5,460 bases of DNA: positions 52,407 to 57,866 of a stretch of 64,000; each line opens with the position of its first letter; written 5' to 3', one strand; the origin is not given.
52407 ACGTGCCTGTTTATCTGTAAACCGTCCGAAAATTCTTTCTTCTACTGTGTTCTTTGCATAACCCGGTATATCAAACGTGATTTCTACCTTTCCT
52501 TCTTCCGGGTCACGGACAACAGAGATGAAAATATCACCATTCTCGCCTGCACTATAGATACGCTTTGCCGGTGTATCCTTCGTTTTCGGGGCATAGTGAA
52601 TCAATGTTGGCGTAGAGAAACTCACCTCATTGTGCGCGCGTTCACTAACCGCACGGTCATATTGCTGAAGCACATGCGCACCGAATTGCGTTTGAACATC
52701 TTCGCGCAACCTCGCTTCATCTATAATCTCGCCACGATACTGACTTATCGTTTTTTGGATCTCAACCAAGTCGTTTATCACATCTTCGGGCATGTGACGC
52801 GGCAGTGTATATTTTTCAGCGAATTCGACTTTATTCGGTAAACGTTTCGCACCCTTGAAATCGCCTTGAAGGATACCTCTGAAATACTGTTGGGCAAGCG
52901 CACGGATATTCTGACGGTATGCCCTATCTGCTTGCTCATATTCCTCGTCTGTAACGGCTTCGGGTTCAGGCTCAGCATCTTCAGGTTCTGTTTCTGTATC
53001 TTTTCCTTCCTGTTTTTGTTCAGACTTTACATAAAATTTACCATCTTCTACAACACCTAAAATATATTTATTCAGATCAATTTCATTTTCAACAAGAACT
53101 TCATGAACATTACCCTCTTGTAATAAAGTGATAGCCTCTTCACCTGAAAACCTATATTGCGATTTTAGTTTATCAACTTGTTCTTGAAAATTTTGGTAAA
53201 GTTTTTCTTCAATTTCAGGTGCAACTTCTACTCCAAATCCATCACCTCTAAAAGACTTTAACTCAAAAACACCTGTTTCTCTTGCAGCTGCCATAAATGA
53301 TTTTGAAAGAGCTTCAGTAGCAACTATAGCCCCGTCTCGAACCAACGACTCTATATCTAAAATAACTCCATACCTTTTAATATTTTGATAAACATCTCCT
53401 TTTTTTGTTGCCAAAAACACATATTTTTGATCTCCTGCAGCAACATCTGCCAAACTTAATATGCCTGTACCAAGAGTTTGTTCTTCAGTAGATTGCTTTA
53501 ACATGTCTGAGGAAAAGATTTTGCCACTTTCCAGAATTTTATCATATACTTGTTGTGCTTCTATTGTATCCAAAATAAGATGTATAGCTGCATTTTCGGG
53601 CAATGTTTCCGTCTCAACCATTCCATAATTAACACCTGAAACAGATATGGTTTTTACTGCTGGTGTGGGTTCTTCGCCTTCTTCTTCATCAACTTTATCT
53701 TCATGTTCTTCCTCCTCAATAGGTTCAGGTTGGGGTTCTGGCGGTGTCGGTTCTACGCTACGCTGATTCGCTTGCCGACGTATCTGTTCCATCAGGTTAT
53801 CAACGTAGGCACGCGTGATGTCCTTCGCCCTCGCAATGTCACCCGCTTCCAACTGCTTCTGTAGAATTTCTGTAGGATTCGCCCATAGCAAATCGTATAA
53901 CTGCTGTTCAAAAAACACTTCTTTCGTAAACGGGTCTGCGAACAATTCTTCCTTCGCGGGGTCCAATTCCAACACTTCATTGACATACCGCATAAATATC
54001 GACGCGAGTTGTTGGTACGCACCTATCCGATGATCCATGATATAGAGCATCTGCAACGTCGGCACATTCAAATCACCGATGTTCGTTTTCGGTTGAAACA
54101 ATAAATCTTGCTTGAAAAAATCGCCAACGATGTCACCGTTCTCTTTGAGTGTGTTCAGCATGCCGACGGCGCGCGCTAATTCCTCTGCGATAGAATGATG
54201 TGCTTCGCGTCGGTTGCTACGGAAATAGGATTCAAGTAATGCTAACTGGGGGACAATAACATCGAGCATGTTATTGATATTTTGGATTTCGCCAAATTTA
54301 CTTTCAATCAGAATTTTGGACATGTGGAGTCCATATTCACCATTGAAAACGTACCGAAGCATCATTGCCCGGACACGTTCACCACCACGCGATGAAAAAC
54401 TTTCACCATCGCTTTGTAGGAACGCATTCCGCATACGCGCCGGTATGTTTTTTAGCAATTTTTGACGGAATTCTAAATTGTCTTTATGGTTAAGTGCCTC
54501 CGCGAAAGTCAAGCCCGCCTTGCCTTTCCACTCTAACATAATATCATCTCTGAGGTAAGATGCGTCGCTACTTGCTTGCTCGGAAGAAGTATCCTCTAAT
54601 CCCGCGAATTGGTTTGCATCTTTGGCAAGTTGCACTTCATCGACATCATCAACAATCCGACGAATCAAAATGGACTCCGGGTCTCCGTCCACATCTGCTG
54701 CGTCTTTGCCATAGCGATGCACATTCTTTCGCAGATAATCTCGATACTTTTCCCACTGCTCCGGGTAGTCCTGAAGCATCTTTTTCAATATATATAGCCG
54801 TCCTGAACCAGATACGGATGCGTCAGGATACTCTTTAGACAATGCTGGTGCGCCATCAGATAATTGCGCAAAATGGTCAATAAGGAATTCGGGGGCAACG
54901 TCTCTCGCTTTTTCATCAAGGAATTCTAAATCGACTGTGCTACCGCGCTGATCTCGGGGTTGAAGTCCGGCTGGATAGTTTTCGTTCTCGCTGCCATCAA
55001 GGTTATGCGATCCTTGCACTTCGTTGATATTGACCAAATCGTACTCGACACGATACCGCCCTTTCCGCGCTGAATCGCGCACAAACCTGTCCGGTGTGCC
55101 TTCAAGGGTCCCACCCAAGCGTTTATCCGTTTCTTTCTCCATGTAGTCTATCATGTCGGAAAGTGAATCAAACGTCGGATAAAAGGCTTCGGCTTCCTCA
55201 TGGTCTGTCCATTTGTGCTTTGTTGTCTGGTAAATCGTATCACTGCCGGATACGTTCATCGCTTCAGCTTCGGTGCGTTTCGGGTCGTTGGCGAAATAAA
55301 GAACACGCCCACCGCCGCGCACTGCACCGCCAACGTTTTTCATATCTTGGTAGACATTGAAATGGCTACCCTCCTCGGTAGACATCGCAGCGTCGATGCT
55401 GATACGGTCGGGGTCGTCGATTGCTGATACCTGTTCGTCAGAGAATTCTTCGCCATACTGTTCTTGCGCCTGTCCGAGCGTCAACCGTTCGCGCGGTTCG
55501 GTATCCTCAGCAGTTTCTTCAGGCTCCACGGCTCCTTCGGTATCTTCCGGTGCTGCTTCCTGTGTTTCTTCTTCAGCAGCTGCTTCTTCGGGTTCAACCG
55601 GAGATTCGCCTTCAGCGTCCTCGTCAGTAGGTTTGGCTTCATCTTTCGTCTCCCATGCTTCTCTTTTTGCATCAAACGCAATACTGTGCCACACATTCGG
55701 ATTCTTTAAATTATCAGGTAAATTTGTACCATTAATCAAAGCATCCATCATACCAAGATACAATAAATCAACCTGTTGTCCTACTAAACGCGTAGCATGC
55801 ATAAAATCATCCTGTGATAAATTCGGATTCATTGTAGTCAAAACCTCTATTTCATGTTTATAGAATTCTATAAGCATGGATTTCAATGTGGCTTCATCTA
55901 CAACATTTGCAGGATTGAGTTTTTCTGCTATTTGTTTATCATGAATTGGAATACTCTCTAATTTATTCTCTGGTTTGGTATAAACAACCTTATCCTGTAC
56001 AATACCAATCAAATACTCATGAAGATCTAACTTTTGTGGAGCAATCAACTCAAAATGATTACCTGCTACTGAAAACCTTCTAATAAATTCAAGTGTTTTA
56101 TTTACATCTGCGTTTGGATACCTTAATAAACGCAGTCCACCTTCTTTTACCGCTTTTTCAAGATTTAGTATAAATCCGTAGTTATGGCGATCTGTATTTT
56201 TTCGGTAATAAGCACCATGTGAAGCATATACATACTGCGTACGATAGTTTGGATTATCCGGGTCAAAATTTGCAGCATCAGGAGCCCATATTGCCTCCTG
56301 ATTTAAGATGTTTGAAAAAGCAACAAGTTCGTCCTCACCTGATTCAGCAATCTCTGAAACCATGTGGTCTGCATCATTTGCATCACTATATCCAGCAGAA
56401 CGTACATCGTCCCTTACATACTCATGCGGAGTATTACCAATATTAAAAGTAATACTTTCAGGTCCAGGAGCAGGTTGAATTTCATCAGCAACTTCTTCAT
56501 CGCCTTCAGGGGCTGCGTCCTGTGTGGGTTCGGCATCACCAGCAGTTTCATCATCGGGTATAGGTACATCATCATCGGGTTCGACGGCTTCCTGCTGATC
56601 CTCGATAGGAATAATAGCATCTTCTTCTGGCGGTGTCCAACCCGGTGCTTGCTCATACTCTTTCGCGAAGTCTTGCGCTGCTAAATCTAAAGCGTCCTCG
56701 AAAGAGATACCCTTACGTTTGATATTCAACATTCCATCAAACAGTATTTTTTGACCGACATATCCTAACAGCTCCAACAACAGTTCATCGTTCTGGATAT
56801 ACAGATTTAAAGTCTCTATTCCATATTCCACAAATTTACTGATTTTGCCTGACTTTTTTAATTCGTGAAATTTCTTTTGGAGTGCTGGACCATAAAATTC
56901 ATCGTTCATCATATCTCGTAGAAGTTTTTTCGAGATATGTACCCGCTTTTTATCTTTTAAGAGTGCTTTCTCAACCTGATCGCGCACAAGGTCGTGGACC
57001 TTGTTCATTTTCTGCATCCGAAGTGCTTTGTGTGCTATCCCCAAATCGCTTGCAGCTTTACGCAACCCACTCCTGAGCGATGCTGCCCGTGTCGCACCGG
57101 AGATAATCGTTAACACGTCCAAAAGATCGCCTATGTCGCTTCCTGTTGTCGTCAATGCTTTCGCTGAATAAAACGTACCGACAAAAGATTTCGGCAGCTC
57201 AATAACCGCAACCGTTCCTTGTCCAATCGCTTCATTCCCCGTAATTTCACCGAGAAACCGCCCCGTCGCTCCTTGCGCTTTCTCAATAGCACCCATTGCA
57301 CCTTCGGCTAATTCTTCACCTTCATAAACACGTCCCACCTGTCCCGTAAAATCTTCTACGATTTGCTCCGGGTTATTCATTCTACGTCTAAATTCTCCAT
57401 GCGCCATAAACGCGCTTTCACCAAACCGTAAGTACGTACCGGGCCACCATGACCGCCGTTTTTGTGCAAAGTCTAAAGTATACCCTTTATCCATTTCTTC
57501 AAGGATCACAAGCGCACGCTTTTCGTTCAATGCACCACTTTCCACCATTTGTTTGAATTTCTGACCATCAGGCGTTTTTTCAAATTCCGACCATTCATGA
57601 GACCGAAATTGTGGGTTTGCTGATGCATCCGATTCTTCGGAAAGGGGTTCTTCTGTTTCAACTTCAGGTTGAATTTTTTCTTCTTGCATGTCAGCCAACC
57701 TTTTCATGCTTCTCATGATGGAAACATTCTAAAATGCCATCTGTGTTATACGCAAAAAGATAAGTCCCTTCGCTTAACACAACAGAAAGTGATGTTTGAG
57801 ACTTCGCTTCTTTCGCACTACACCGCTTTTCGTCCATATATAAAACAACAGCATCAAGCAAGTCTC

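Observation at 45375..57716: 4113-aa polyvalent protein in the virion module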

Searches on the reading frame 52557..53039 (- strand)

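Call 127: search_protein_families(library=pfam, proteins=[window:52557-53039:-], max_evalue=0.1)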
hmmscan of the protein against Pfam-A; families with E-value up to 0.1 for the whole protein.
window:52557-53039:- (161 aa): 3 families
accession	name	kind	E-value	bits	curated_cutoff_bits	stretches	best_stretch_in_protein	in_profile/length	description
PF20277.3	CTD11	-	0.0084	17.1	27.7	0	64-128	36-101/138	C-terminal domain 11 of the ABC-three component (ABC-3C) systems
PF02268.21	TFIIA_gamma_N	-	0.053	14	33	0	104-133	16-45/47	Transcription initiation factor IIA, gamma subunit, helical domain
PF04538.17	BEX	-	0.071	14.2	26.1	1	5-53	3-55/106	Brain expressed X-linked like family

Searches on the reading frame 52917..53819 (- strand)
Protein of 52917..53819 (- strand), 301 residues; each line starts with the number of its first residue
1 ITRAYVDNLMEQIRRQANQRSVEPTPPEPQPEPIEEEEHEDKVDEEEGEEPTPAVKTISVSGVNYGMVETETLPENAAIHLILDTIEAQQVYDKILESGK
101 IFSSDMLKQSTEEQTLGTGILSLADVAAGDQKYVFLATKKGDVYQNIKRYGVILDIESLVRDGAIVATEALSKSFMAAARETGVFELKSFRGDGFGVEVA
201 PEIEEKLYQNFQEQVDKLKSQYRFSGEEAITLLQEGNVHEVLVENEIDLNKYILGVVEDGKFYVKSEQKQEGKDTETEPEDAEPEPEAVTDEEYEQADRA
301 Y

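Call 13: search_protein_families(library=pfam, proteins=[window:52917-53819:-], max_evalue=1)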
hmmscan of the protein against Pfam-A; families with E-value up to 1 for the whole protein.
window:52917-53819:- (301 aa): 4 families
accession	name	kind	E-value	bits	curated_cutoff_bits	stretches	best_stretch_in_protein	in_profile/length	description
PF02459.20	Adeno_terminal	-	0.0021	17.2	27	1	2-53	285-333/548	Adenoviral DNA terminal protein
PF11426.13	Tn7_TnsC_Int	-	0.16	12.4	24.3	0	141-160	25-44/47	Tn7 transposition regulator TnsC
PF13031.12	DUF3892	-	0.19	12.7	22.3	1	209-255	8-57/71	Protein of unknown function (DUF3892)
PF05887.16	Trypan_PARP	-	0.95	9.9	100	0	268-292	52-77/134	Procyclic acidic repetitive protein (PARP)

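Call 23: search_protein_families(library=ncbifam, proteins=[window:52917-53819:-], max_evalue=1)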
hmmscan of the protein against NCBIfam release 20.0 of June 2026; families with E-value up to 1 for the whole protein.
window:52917-53819:- (301 aa): 1 family
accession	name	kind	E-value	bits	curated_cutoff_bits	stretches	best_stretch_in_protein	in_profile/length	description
NF010457.0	PRK13883.1-4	subfamily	0.016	15.2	160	0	169-223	42-93/137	conjugal transfer protein TrbH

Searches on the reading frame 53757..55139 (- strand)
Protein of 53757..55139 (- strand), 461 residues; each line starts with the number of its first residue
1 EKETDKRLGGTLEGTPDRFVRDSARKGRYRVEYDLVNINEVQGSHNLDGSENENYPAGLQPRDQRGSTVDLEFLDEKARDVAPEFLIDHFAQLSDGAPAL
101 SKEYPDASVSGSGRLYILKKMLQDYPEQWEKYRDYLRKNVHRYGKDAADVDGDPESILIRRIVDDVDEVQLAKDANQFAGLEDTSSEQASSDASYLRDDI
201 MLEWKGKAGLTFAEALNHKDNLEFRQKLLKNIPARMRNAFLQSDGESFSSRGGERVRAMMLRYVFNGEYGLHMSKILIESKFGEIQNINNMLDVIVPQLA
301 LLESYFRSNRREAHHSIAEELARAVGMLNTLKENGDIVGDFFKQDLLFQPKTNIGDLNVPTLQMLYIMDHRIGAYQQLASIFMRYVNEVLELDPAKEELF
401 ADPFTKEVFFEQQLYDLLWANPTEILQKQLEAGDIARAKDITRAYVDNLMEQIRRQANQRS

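Call 13: search_protein_families(library=pfam, proteins=[window:53757-55139:-], max_evalue=1)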
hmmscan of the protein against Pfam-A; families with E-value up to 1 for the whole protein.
window:53757-55139:- (461 aa): 1 family
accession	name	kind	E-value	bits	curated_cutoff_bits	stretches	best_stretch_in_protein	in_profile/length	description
PF18763.7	ddrB-ParB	-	5.2e-11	43.2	27.6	1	26-161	3-119/121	ddrB-like ParB superfamily domain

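Call 23: search_protein_families(library=ncbifam, proteins=[window:53757-55139:-], max_evalue=1)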
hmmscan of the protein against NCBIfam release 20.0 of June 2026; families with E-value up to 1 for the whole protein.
window:53757-55139:- (461 aa): 0 families

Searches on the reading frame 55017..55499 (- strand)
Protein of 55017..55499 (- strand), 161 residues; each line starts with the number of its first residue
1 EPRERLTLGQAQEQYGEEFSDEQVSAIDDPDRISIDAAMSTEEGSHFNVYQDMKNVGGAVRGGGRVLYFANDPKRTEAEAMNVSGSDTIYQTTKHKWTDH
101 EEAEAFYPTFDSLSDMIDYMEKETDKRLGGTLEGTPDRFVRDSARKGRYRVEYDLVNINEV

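Call 13: search_protein_families(library=pfam, proteins=[window:55017-55499:-], max_evalue=1)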
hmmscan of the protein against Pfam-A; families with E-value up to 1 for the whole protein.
window:55017-55499:- (161 aa): 1 family
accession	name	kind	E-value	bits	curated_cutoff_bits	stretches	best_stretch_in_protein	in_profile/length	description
PF18538.6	DUF5624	-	0.03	14.8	25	1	93-133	50-90/129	Domain of unknown function (DUF5624)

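Call 23: search_protein_families(library=ncbifam, proteins=[window:55017-55499:-], max_evalue=1)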
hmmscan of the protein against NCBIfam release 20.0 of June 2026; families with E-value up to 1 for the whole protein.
window:55017-55499:- (161 aa): 0 families

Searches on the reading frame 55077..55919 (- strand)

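Call 127: search_protein_families(library=pfam, proteins=[window:55077-55919:-], max_evalue=0.1)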
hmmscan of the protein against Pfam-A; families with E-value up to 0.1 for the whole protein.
window:55077-55919:- (281 aa): 1 family
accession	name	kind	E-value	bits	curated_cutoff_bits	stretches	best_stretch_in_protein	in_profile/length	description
PF18538.6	DUF5624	-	0.077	13.5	25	0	233-266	50-83/129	Domain of unknown function (DUF5624)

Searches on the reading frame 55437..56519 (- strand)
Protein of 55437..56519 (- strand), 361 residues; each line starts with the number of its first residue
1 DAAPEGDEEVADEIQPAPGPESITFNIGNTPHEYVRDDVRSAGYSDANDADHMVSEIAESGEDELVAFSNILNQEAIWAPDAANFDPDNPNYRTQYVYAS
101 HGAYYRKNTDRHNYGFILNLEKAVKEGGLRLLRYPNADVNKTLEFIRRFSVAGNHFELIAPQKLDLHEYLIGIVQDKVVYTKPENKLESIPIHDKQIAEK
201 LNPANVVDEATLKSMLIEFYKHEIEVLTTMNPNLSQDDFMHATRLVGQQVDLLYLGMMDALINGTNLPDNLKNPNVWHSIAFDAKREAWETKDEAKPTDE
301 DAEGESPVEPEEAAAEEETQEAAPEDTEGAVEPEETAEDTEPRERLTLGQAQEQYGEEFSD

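Call 13: search_protein_families(library=pfam, proteins=[window:55437-56519:-], max_evalue=1)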
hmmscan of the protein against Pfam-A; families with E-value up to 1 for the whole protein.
window:55437-56519:- (361 aa): 1 family
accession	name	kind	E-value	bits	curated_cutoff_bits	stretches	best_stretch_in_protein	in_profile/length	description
PF24882.1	WHD_ORC2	-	0.15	12.1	27.3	1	207-227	25-45/63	ORC2 WHD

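Call 23: search_protein_families(library=ncbifam, proteins=[window:55437-56519:-], max_evalue=1)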
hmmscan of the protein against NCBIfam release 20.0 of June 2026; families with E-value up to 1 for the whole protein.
window:55437-56519:- (361 aa): 0 families

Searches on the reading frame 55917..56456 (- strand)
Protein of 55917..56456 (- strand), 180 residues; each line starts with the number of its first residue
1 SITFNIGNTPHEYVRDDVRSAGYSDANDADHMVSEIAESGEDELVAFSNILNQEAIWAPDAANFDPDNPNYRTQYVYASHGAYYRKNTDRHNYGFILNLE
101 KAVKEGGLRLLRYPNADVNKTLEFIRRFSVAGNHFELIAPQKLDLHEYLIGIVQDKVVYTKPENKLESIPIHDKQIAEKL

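Call 68: find_homologous_proteins(query=A5, max_evalue=0.001)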
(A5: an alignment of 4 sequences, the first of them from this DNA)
Query A5 (4 sequences): 4698 candidates shared short words with the query, none scored E <= 0.001.
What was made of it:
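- Tried and rejected: A 5.8-billion-protein search with its four-sequence profile returned nothing (call 68), so its function stays unknown.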

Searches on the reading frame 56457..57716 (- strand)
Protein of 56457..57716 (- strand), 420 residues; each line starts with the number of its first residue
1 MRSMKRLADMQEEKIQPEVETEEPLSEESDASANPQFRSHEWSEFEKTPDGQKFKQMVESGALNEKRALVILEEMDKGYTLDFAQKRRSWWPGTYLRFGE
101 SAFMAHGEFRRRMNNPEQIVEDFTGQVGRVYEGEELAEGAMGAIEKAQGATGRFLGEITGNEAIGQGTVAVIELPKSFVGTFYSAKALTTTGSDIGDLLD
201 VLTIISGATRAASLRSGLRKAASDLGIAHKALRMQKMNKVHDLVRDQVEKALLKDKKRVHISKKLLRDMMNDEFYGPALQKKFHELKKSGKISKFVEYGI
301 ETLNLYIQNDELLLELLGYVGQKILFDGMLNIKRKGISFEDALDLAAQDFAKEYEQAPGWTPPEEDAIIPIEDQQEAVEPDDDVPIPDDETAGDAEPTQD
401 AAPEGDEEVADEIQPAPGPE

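Call 13: search_protein_families(library=pfam, proteins=[window:56457-57716:-], max_evalue=1)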
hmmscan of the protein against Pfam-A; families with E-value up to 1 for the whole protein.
window:56457-57716:- (420 aa): 1 family
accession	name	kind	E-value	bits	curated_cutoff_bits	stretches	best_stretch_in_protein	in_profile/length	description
PF03148.19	Tektin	-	0.001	18.4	34.3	1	214-271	83-140/383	Tektin family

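Call 23: search_protein_families(library=ncbifam, proteins=[window:56457-57716:-], max_evalue=1)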
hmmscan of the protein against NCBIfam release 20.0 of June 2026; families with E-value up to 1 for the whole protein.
window:56457-57716:- (420 aa): 1 family
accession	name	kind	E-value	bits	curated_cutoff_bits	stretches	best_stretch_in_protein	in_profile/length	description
NF011186.0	PRK14592.1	equivalog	0.2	11.4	190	1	244-299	66-123/171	16S rRNA-processing protein RimM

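Call 127: search_protein_families(library=pfam, proteins=[window:56487-57689:-], max_evalue=0.1)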
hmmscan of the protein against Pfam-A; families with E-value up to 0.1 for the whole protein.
window:56487-57689:- (401 aa): 1 family
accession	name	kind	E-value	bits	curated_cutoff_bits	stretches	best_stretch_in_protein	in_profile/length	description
PF03148.19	Tektin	-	0.00093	18.5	34.3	1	205-262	83-140/383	Tektin family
